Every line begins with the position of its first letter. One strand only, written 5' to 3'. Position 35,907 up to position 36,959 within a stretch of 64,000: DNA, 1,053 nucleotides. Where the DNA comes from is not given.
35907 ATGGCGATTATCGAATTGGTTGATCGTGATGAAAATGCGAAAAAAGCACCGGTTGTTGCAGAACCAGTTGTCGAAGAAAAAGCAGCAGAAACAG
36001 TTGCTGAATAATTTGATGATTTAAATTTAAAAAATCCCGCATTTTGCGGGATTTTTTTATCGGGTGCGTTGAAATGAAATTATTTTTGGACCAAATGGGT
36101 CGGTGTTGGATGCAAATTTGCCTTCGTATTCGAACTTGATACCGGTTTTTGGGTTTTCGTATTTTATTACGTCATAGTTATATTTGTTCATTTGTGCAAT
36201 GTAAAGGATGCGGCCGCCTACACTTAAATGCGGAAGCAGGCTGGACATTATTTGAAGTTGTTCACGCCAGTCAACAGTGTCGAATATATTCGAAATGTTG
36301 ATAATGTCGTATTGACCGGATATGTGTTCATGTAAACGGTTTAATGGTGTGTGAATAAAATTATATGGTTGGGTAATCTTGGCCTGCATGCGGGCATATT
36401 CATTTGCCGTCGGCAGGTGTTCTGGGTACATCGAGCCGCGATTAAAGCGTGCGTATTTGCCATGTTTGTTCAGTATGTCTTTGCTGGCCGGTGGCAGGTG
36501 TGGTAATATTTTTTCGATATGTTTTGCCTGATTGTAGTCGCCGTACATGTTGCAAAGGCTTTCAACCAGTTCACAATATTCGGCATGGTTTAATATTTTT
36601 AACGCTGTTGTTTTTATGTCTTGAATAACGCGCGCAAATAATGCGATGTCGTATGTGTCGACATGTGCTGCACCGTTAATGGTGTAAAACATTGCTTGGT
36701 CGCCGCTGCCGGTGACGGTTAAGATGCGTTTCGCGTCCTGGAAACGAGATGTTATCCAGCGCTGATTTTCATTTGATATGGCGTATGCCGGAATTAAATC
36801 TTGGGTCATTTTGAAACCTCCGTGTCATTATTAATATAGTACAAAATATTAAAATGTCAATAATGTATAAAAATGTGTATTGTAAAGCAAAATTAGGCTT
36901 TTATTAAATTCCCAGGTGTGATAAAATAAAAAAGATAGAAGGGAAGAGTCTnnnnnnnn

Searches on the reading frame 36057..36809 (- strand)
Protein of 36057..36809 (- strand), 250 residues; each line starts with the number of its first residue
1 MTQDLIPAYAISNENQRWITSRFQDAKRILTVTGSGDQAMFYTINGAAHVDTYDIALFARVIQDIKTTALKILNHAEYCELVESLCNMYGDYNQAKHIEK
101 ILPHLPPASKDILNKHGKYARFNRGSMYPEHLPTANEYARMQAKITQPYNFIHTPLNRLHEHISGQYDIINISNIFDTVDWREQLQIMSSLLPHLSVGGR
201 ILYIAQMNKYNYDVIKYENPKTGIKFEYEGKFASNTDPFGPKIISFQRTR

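Call 4: search_protein_families(library=pfam, proteins=[window:36057-36809:-], max_evalue=0.1)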
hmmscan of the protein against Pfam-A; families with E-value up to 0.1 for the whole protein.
window:36057-36809:- (250 aa): 2 families
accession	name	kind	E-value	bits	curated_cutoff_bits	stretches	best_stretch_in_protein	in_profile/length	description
PF11899.13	DUF3419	-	9.5e-09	35.3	28.2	1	23-118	28-121/385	Protein of unknown function (DUF3419)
PF08242.18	Methyltransf_12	-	0.075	14.2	30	0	139-201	41-98/98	Methyltransferase domain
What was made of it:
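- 36057..36809 (-): Short DUF3419-like SAM-methyltransferase-fold protein (250 aa, no signal peptide). A paralogue lies at 39926. PF11899 E=9.5e-9 (call 4).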
